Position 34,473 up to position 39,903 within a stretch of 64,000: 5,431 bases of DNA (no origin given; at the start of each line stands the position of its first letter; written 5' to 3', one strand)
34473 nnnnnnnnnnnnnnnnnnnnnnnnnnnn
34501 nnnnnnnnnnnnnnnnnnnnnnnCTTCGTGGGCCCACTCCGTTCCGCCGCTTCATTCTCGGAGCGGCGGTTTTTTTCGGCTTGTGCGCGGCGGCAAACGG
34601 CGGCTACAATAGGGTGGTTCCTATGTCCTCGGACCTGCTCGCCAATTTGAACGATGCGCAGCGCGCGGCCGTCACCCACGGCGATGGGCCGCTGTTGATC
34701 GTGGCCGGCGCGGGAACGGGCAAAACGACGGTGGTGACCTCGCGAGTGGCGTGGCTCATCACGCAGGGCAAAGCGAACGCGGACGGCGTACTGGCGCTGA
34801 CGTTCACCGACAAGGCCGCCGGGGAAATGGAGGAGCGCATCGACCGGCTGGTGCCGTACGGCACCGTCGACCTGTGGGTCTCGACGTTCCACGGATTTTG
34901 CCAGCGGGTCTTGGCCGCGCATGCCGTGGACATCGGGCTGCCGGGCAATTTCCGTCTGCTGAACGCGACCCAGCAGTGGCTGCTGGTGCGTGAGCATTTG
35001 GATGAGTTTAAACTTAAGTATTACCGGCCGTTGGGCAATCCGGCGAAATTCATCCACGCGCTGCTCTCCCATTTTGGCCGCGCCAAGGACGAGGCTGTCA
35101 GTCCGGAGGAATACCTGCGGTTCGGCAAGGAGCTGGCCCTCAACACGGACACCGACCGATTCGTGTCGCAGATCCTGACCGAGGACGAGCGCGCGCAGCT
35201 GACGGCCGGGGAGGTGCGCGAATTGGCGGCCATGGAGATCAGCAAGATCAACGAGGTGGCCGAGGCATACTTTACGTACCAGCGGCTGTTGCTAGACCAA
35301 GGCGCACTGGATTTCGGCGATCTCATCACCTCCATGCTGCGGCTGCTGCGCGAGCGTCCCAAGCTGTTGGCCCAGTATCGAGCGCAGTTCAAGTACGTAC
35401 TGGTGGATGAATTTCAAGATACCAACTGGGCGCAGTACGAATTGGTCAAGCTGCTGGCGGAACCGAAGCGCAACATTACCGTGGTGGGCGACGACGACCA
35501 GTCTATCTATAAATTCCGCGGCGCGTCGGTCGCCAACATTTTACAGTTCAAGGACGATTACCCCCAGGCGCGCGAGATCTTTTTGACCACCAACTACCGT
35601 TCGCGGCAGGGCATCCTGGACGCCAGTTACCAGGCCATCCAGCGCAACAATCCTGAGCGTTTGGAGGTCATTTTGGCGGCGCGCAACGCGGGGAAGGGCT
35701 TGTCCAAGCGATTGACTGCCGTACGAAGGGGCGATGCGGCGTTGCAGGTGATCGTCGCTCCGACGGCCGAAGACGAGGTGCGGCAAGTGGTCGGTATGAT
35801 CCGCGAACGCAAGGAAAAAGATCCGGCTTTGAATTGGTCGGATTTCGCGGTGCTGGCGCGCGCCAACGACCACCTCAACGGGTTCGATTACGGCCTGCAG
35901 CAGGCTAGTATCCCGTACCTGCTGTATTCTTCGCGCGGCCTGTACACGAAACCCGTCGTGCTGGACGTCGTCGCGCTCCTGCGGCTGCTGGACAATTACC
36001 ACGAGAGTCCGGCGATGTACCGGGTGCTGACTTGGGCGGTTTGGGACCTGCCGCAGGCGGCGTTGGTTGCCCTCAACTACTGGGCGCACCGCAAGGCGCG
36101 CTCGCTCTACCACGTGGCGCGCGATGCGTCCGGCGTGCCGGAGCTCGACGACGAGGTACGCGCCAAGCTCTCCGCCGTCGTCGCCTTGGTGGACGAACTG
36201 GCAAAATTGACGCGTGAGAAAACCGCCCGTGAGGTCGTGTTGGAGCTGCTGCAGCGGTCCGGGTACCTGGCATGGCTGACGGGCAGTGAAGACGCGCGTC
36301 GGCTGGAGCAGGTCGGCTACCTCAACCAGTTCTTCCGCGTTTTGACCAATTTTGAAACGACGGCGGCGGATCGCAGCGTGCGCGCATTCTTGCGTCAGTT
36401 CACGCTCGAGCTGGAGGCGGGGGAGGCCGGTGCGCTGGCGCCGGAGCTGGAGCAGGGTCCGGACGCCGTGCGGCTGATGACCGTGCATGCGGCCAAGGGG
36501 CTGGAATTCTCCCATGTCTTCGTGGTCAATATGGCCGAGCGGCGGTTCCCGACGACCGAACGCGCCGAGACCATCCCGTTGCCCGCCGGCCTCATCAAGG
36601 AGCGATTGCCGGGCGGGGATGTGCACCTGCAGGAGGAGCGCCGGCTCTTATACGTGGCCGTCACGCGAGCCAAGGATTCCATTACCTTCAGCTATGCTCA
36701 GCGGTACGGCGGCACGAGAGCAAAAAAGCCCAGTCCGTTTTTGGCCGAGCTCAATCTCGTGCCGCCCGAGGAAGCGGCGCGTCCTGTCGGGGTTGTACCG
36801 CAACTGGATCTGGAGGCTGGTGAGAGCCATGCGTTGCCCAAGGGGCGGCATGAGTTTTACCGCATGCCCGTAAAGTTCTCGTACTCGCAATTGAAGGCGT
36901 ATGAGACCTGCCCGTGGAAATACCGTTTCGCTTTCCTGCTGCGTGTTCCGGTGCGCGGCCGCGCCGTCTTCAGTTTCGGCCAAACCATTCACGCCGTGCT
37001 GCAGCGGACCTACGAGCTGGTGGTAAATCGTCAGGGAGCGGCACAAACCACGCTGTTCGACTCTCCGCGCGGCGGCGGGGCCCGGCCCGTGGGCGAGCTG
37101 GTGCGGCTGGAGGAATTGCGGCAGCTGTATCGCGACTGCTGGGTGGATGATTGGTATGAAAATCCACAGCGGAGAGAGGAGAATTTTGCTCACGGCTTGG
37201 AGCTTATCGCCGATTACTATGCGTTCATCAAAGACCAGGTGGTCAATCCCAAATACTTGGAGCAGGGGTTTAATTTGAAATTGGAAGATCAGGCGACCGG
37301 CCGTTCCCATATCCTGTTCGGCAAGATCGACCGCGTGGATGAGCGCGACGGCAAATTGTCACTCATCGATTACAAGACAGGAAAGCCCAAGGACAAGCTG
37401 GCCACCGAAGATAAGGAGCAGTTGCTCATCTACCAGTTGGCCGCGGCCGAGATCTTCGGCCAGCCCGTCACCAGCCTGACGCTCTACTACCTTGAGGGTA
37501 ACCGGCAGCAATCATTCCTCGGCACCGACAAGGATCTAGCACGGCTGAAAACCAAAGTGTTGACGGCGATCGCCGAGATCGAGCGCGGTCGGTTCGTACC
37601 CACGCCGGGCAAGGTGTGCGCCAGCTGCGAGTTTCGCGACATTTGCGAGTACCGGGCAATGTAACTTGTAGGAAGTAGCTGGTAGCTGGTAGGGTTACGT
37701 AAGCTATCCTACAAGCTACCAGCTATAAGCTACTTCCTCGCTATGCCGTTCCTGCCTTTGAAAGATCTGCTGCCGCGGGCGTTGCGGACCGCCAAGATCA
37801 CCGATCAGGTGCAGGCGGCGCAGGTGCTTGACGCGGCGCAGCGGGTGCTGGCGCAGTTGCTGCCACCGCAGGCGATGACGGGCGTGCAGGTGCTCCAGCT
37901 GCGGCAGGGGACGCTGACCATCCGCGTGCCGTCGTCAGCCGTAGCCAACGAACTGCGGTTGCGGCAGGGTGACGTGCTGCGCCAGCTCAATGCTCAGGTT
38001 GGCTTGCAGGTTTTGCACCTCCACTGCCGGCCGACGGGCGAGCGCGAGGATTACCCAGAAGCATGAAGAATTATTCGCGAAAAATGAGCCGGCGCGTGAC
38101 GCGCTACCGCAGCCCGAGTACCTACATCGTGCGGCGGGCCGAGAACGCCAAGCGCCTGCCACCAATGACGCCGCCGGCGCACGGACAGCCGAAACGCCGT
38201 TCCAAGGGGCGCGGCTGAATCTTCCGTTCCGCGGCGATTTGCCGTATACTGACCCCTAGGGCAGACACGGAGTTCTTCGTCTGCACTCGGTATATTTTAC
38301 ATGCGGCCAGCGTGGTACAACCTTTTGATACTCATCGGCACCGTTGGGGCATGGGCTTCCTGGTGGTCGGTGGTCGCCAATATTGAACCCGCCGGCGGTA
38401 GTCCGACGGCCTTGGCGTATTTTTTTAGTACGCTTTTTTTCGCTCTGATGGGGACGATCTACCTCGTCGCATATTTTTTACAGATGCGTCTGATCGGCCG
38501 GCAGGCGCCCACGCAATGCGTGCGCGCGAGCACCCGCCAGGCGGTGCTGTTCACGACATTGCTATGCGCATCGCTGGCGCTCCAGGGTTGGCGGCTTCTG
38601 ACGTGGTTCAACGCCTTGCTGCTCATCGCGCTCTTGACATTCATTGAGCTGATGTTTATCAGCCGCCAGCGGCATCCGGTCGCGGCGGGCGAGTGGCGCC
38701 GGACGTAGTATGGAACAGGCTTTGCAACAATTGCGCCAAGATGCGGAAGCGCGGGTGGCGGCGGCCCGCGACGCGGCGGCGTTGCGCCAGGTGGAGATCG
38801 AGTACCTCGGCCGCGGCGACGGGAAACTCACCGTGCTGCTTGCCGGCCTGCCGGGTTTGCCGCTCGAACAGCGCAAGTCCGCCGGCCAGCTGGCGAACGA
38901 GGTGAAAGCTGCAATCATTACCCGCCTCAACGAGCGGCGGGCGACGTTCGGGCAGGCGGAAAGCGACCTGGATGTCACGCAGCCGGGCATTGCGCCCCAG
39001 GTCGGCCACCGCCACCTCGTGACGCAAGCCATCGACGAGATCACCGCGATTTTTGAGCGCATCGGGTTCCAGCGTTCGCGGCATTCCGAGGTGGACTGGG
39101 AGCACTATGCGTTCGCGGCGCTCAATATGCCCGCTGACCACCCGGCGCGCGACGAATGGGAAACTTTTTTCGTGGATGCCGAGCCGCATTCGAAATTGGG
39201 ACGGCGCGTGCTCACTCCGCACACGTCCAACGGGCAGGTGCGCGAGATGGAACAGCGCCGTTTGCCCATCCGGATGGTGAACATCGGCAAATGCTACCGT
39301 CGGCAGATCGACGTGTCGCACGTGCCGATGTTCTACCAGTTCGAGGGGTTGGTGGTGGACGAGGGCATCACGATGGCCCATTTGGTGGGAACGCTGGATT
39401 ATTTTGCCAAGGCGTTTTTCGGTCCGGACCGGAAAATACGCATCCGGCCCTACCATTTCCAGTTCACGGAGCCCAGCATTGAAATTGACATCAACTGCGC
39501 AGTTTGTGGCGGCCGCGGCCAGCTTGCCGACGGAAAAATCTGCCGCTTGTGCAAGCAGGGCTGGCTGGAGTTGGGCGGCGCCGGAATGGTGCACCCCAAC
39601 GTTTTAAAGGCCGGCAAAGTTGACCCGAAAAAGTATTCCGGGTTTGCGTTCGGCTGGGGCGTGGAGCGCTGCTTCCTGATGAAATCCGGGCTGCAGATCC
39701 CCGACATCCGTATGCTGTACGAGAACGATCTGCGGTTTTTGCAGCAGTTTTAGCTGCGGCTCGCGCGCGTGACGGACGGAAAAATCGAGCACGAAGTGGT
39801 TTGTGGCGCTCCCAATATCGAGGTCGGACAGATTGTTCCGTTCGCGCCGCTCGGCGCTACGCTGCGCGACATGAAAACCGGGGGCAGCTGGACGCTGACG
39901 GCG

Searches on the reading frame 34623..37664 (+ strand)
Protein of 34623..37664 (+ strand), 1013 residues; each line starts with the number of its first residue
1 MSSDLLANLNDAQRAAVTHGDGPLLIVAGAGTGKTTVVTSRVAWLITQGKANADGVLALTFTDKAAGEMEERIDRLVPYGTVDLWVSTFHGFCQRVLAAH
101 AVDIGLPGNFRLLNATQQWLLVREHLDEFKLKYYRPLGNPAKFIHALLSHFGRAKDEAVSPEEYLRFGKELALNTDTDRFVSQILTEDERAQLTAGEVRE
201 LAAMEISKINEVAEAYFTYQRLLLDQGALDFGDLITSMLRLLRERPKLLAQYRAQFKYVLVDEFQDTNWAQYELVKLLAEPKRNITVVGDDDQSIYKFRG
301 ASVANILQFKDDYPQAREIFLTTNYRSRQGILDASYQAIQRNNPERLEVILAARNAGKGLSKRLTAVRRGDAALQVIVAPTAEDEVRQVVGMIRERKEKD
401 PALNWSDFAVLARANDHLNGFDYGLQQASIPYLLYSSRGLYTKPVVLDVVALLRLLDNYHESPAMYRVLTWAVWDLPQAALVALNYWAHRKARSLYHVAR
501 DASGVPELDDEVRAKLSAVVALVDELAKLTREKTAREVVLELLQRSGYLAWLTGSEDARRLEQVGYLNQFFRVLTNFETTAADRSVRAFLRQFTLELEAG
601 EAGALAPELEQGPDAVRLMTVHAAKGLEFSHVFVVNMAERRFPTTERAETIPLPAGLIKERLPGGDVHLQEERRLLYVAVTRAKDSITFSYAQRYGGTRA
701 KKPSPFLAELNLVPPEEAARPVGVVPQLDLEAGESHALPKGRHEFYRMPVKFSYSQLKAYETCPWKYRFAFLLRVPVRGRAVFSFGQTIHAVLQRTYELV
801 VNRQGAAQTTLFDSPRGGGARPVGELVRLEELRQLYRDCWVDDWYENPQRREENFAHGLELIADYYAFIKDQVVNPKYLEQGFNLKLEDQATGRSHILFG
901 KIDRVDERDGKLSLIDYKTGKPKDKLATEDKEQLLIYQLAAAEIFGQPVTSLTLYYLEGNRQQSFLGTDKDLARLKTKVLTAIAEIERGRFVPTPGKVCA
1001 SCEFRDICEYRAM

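Call 10: search_protein_families(library=pfam, proteins=[window:34623-37664:+], max_evalue=0.01)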
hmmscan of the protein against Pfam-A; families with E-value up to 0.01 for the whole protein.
window:34623-37664:+ (1013 aa): 9 families
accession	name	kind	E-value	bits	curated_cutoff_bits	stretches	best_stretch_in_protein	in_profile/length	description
PF00580.27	UvrD-helicase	-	1.3e-77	261.5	23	1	9-314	1-271/271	UvrD/REP helicase N-terminal domain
PF13361.12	UvrD_C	-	2.3e-45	156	25.6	1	319-693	1-349/350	UvrD-like helicase C-terminal domain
PF12705.13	PDDEXK_1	-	2e-33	116.8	22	1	752-1009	2-247/247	PD-(D/E)XK nuclease superfamily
PF13245.12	AAA_19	-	2.3e-24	86.5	25.1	1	13-299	1-134/134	AAA domain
PF13538.12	UvrD_C_2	-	4.9e-11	42.8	27.4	2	616-639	2-25/52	UvrD-like helicase C-terminal domain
PF13604.12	AAA_30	-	1.1e-08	35.5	27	1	9-88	2-79/191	AAA domain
PF10926.14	DUF2800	-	1.7e-05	24.6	21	1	861-1012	79-236/368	Protein of unknown function (DUF2800)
PF01443.25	Viral_helicase1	-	0.00011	22.5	21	0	248-302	53-105/228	Viral superfamily 1 RNA helicase core domain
PF01930.23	Cas_Cas4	-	0.00018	22.1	22.7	1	900-1008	54-158/160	Domain of unknown function DUF83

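Call 55: search_protein_families(library=padloc, proteins=[window:34623-37664:+], max_evalue=0.01)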
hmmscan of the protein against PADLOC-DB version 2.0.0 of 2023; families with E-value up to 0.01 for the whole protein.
window:34623-37664:+ (1013 aa): 73 families (the best 25 are shown)
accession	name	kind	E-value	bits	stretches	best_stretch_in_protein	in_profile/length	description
PDLC00114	GajB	-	7.4e-101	336.6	2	195-713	156-632/635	UrvD helicase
PDLC03802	RTasHel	-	8e-86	287.3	2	8-469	5-372/675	DRT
PDLC00132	GajB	-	3.4e-81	271.7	2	207-711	166-624/625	UrvD helicase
PDLC00117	GajB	-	1.3e-66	223.4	3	205-443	168-388/604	UrvD helicase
PDLC00107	GajB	-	4.9e-53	178.6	3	200-432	159-373/587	UrvD helicase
PDLC00103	GajB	-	5.7e-47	159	2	9-468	17-412/612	UrvD helicase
PDLC00127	GajB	-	2.5e-45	153.1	3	204-334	150-284/594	UrvD helicase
PDLC00130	GajB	-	4.8e-41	138.7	3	209-342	159-293/589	UrvD helicase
PDLC00119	GajB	-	6.7e-41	138.9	2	24-333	18-294/565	UrvD helicase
PDLC00121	GajB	-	3.2e-39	132.9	3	169-361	123-305/565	UrvD helicase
PDLC00123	GajB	-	6.4e-39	132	3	205-421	127-321/540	UrvD helicase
PDLC00104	GajB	-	2.3e-38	130.3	2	12-329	6-238/574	UrvD helicase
PDLC00112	GajB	-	1.3e-36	124.4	3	213-334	166-290/581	UrvD helicase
PDLC00110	GajB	-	1.3e-34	117.9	3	225-349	240-371/725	UrvD helicase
PDLC00122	GajB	-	1e-32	111.8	2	253-339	160-247/502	UrvD helicase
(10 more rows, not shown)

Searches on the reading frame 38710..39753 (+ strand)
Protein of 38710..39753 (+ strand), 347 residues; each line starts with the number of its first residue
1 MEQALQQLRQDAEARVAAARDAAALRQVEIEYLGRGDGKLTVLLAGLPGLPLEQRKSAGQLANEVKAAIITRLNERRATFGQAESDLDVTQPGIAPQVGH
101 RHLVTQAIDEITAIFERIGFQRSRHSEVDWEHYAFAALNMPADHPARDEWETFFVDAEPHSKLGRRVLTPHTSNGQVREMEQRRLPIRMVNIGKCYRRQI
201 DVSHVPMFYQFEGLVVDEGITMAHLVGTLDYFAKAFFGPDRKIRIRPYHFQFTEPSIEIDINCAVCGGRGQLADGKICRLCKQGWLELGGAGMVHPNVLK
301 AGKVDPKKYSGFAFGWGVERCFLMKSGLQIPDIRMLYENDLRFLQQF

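Call 83: search_protein_families(library=pfam, proteins=[window:38710-39753:+], max_evalue=0.001)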
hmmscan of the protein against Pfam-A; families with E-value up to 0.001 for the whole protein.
window:38710-39753:+ (347 aa): 2 families
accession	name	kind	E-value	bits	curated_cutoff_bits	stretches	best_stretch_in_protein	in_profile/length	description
PF01409.25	tRNA-synt_2d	-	1.4e-78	264.2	19.8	1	87-347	2-246/246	tRNA synthetases class II core domain (F)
PF02912.23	Phe_tRNA-synt_N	-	1.9e-14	53.8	22.3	1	21-84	2-64/69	Aminoacyl tRNA synthetase class II, N-terminal domain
